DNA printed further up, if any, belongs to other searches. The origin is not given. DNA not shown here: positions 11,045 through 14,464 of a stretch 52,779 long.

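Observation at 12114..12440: Transglutaminase-like core with Ser replacing the catalytic Cys while His and Asp are retained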

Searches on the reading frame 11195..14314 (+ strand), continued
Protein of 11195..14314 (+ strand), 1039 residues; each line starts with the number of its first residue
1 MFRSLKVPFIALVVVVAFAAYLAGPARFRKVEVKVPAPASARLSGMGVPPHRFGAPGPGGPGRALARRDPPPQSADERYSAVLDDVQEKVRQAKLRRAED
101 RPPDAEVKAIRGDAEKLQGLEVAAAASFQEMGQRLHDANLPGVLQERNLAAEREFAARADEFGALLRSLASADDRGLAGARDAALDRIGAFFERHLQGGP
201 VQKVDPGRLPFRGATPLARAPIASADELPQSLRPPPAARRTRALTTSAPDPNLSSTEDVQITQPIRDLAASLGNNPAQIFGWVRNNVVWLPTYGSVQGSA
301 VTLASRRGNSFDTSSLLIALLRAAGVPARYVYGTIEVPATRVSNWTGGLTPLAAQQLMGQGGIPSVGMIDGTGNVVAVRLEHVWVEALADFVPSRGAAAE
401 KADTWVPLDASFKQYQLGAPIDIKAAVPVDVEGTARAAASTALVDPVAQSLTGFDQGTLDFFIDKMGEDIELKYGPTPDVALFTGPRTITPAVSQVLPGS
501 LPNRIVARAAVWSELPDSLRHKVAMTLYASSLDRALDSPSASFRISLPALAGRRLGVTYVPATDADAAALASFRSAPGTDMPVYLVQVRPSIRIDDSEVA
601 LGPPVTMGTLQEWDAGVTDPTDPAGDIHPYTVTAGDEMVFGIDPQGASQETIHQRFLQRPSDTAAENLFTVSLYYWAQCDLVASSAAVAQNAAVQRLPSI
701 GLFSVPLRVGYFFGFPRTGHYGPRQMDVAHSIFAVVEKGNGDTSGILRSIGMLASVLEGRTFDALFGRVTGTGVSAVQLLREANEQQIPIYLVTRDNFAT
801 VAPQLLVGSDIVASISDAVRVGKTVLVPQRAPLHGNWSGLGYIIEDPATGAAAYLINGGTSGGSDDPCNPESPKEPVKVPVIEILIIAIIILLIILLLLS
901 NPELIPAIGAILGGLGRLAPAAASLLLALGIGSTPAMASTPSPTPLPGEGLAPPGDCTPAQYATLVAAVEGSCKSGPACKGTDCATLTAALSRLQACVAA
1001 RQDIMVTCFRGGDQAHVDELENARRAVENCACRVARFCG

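Call 31: predict_structure(alignment_id=A1)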
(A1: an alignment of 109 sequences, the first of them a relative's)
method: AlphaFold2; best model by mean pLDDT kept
length: 1039 residues; sequences in the alignment: 109
mean_pLDDT: 88.4   pTM: 0.86
mean pLDDT of the five models: 88.4, 86.8, 86.0, 85.8, 85.7
residues with pLDDT >= 90: 695; 70-90: 244; 50-70: 53; < 50: 47
segments of 3 or more residues with pLDDT < 50: 1-5, 30-66, 936-940
pLDDT, mean of each block of 10 residues (from residue 1): 56 83 60 39 34 40 51 90 96 94 97 96 96 95 97 97 98 98 98 92 92 90 92 73 68 96 97 96 97 96 96 98 97 97 95 96 96 97 96 78 94 94 90 89 92 88 87 87 92 91 94 95 97 97 97 97 96 83 97 98 98 96 90 97 91 91 93 95 92 95 95 93 92 92 92 94 84 92 92 96 94 96 97 86 96 89 76 61 69 83 84 79 80 54 75 94 96 85 89 96 96 86 82 77
secondary structure, 60 per line:
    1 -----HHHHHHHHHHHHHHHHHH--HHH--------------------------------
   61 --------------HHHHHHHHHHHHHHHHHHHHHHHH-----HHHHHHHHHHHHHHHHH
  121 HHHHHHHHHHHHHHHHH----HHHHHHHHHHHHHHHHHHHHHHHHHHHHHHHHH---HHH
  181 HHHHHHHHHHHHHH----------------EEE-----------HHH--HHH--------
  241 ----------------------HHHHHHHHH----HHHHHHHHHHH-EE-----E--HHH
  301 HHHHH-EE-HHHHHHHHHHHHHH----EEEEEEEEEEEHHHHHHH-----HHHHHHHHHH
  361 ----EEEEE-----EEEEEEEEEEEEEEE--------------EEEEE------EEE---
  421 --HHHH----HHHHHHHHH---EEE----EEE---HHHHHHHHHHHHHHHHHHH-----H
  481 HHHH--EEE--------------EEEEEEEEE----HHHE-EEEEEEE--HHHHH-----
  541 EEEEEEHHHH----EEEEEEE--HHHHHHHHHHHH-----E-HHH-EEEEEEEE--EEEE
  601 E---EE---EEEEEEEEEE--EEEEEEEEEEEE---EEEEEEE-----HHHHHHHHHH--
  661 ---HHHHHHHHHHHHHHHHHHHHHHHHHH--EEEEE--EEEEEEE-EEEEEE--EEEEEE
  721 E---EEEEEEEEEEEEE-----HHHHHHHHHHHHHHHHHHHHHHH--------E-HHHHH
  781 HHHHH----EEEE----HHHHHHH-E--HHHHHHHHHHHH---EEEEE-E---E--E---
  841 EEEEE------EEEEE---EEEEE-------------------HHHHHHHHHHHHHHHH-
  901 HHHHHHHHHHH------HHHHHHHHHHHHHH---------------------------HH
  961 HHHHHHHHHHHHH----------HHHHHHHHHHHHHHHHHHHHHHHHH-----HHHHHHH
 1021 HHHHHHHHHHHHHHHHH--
elements in order (helices of 4 or more, strands of 3 or more residues): H6-23 H75-98 H104-137 H142-174 H178-194 E211-213 H263-271 H276-286 H298-305 H310-323 E328-338 H339-345 H351-360 E365-369 E375-389 E404-408 E415-417 H423-426 H431-439 E443-445 E450-452 H456-474 H480-484 E487-489 E504-512 E522-528 H531-535 E541-546 H547-550 E555-561 H564-575 E587-594 E597-601 E610-619 E622-633 E637-643 H649-658 H664-689 E692-696 E699-705 E707-712 E715-721 E725-737 H743-765 H776-785 E790-793 H798-804 H809-820 E824-828 E841-845 E852-856 E860-864 H884-899 H901-911 H918-931 H959-973 H984-1008 H1014-1037

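Call 33: fold_search(model_id=the predicted structure, library=pdb)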
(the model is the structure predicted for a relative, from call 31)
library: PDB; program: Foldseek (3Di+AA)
matches with E <= 10: 135; with E <= 0.001: 0
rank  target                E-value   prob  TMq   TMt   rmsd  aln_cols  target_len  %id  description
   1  3isr_A                5.8e-03  1.00  0.10  0.33   9.2       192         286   20  The Crystal Structure of a Putative Cysteine Protease from Cytophaga hutchinsonii to 1.9A (released 2009-09-08)
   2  3isr_C                1.5e-02  1.00  0.10  0.33   9.3       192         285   20  The Crystal Structure of a Putative Cysteine Protease from Cytophaga hutchinsonii to 1.9A (released 2009-09-08)
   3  3isr_B                1.8e-02  1.00  0.10  0.32   8.6       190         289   19  The Crystal Structure of a Putative Cysteine Protease from Cytophaga hutchinsonii to 1.9A (released 2009-09-08)
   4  3s3j_A                2.6e-02  0.28  0.09  0.13  30.2       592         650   10  Transglutaminase 2 in complex with a novel inhibitor (released 2012-06-06)
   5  1l9m_A                3.7e-02  0.30  0.11  0.15  29.2       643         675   10  Three-dimensional structure of the human transglutaminase 3 enzyme: binding of calcium ions change structure for activ (released 2002-05-29)
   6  6g4h                  5.4e-02  1.00  0.10  0.33   5.0       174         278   18  Crystal structure of the periplasmic domain of TgpA from Pseudomonas aeruginosa bound to ethylmercury (released 2019-04-10)
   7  3s3s_A                5.6e-02  0.21  0.09  0.14  29.7       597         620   11  Transglutaminase 2 in complex with a novel inhibitor (released 2012-06-06)
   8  8oxw_A                6.4e-02  0.21  0.09  0.13  27.4       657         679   10  Transglutaminase 3 in complex with DH patient-derived Fab DH63-B02 (released 2023-10-18)
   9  1fie_B                6.7e-02  0.23  0.10  0.14  30.4       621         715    9  RECOMBINANT HUMAN COAGULATION FACTOR XIII (released 1997-02-12)
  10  1l9n_A                6.7e-02  0.20  0.09  0.13  27.7       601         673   10  Three-dimensional structure of the human transglutaminase 3 enzyme: binding of calcium ions change structure for activ (released 2002-05-29)
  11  1ggy_B                6.7e-02  0.20  0.09  0.13  26.5       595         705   10  HUMAN FACTOR XIII WITH YTTERBIUM BOUND IN THE ION SITE (released 1999-02-16)
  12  8oxy_A                7.2e-02  0.16  0.10  0.14  28.9       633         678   11  Transglutaminase 3 without calcium in complex with DH patient-derived Fab DH63-B02 (released 2023-10-18)
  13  1kv3_A                7.9e-02  0.18  0.09  0.14  28.7       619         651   11  HUMAN TISSUE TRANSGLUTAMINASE IN GDP BOUND FORM (released 2002-03-13)
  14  1fie_A                8.2e-02  0.15  0.09  0.13  28.1       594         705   10  RECOMBINANT HUMAN COAGULATION FACTOR XIII (released 1997-02-12)
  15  1qrk_B                8.2e-02  0.15  0.09  0.13  27.7       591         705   10  HUMAN FACTOR XIII WITH STRONTIUM BOUND IN THE ION SITE (released 1999-07-02)
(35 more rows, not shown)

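Call 46: find_related_loci(query=A1, collection=genome_contigs, flank=9000)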
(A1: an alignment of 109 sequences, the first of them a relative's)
Query A1 (1039 aa) in genome_contigs; peptide patterns used: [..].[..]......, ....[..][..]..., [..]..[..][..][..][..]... (x = any residue, [..] = any of these).
600 stretches matched a pattern (row limit reached: there are more); 283 encode a relative of the query (tblastn E <= 1e-3); the best 80 are kept; 79 distinct loci.
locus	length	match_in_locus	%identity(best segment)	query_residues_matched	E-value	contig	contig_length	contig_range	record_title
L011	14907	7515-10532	45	70-1032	0e+0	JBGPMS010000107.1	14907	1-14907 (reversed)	MAG: Gammaproteobacteria bacterium isolate OBJ_0618_7090110_232 k141_11477000_length_14907_cov_22.3740, whole genome sho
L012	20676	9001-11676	39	92-962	0e+0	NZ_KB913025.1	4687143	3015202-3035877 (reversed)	Methylovulum miyakonense HT12 MetmiDRAFT_scaffold1.1, whole genome shotgun sequence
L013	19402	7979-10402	42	71-871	1e-159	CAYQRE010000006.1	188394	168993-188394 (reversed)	MAG TPA_asm: uncultured Thermoanaerobaculia bacterium isolate binchicken_co118_28 genome assembly, contig: NODE_24_lengt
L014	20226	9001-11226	41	105-854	5e-155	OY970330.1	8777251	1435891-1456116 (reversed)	MAG: Thermoanaerobaculaceae bacterium isolate MFD05537.bin.c.1 genome assembly, chromosome: 1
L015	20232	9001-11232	42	108-856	3e-154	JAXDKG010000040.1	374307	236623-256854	MAG: Acidobacteriota bacterium isolate BP_59 scaffold_4391491, whole genome shotgun sequence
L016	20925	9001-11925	43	114-1034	3e-152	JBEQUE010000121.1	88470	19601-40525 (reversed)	MAG: Acidobacteriota bacterium isolate MAG_Dt_02 k247_938766, whole genome shotgun sequence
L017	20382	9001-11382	35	104-881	1e-150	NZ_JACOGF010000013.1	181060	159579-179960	Undibacterium hunanense strain CY18W NODE_13_length_181060_cov_26.193707_13, whole genome shotgun sequence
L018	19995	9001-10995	44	203-871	2e-150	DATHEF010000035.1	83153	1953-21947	MAG TPA_asm: Thermoanaerobaculia bacterium isolate SMAG_U12414 k141_399918, whole genome shotgun sequence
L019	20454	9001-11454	37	92-886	1e-148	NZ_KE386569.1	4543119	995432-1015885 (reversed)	Methylobacter luteus IMV-B-3098 MetluDRAFT_scaffold1.1, whole genome shotgun sequence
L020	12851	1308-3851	40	67-870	3e-176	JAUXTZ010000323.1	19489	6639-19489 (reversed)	MAG: Burkholderiales bacterium isolate C13_metabat.bin.42 C13_k141_190542, whole genome shotgun sequence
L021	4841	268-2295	37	205-881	7e-142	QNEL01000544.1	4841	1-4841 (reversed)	MAG: Candidatus Parabeggiatoa sp. nov. 3 isolate B5_G6 B5_Guay6_scaffold_24010, whole genome shotgun sequence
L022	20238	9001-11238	41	120-876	7e-139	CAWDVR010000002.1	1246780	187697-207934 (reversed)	MAG: uncultured Acidobacteriota bacterium isolate MFD05747.bin.1.28 genome assembly, contig: contig_20011, whole genome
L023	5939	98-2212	39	194-870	4e-136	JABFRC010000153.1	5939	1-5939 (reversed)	MAG: Methylococcaceae bacterium isolate P-RSF-IL-13 seq_5334, whole genome shotgun sequence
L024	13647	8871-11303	34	71-864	1e-134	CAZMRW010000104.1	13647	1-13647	MAG TPA_asm: uncultured Methylococcaceae bacterium isolate binchicken_co245_326 genome assembly, contig: NODE_5026_lengt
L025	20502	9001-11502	35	74-863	5e-131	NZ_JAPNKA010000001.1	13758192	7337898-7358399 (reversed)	Archangium lansingense strain MIWBW ctg.000000F, whole genome shotgun sequence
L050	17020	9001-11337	34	101-868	4e-106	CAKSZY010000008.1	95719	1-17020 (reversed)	MAG: uncultured Dokdonella sp. isolate REFINED_METABAT215_TOP10_CONTIGS_1500_ASSEMBLY_K77_MERGED__Nepal_MoBio_Fiber-Hadz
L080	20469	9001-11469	29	73-850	3e-89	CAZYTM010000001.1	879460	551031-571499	MAG TPA_asm: uncultured Geobacteraceae bacterium isolate SRP302447_co2_358 genome assembly, contig: NODE_12_length_87946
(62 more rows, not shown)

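Call 55: search_protein_families(library=pfam, proteins=[L080:8854-17088:+, L050:8566-15738:+], max_evalue=0.01)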
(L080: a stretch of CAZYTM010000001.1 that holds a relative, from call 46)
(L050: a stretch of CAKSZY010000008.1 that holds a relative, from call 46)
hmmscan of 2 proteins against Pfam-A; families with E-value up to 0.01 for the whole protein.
L080:8854-17088:+ (2744 aa): 7 families
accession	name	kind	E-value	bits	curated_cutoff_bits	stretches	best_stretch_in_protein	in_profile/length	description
PF05593.20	RHS_repeat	-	1.6e-152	494.1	22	26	2107-2144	1-38/38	RHS Repeat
PF01841.26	Transglut_core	-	1.1e-17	64.7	23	1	246-397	3-108/108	Transglutaminase-like superfamily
PF22352.2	K319L-like_PKD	-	1.4e-11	44.7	27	1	1002-1085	1-83/84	K319L-like, PKD domain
PF03793.24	PASTA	-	2.6e-09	37.4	23.2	1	1093-1154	3-64/64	PASTA domain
PF18911.6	PKD_4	-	7.1e-08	32.8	27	1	995-1084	1-83/85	PKD domain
PF20148.4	DUF6531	-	6.9e-06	26.7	24.1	1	1354-1399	6-50/74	Domain of unknown function (DUF6531)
PF19930.4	DUF6393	-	0.0028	18.6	26.9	0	2092-2136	43-87/96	Family of unknown function (DUF6393)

L050:8566-15738:+ (2390 aa): 3 families
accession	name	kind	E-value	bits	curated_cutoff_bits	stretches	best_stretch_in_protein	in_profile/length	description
PF05593.20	RHS_repeat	-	4.2e-60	199.5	22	9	1523-1555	1-33/38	RHS Repeat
PF01841.26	Transglut_core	-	4.6e-13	49.8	23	1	323-458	16-107/108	Transglutaminase-like superfamily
PF20148.4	DUF6531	-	1.1e-09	38.9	24.1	1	1074-1129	1-55/74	Domain of unknown function (DUF6531)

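Call 57: find_encoding_contigs(protein=P0002, flank=8000, max_places=2)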
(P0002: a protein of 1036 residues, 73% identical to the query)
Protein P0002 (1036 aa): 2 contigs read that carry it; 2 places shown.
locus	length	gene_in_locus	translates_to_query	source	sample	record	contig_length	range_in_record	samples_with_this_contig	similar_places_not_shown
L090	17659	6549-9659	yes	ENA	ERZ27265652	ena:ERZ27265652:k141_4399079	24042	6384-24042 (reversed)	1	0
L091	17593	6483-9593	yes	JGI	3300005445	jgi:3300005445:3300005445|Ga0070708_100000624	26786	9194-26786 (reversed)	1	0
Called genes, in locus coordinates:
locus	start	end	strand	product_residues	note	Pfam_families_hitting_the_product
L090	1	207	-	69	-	?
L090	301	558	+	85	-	-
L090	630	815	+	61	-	-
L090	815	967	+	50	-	-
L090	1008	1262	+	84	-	-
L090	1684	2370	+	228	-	PF00196:GerE, PF08281:Sigma70_r4_2 (faint)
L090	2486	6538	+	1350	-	PF11617:Cu-binding_MopE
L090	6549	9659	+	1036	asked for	PF01841:Transglut_core, PF15523:Ntox16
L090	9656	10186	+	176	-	PF20461:DUF6714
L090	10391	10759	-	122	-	-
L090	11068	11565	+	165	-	-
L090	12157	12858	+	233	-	PF04255:DUF433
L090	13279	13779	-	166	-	PF07883:Cupin_2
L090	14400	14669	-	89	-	-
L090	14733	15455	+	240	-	-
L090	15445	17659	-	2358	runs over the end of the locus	PF00069:Pkinase, PF07714:PK_Tyr_Ser-Thr, PF13191:AAA_16, PF01590:GAF, PF13185:GAF_2, PF13492:GAF_3, PF13426:PAS_9, PF00989:PAS, +10 more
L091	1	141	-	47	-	?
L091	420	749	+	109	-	-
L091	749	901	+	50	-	-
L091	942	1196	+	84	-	-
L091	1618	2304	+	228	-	PF00196:GerE, PF08281:Sigma70_r4_2 (faint)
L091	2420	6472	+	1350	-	PF11617:Cu-binding_MopE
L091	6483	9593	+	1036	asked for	PF01841:Transglut_core, PF15523:Ntox16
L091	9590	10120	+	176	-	PF20461:DUF6714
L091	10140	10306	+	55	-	-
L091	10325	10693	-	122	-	-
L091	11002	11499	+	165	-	-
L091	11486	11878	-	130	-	-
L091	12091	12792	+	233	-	PF04255:DUF433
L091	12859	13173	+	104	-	PF18478:PIN_10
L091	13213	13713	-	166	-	PF07883:Cupin_2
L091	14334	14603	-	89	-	-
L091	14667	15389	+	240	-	-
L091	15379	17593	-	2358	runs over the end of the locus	PF00069:Pkinase, PF07714:PK_Tyr_Ser-Thr, PF13191:AAA_16, PF01590:GAF, PF13185:GAF_2, PF13492:GAF_3, PF13426:PAS_9, PF00989:PAS, +10 more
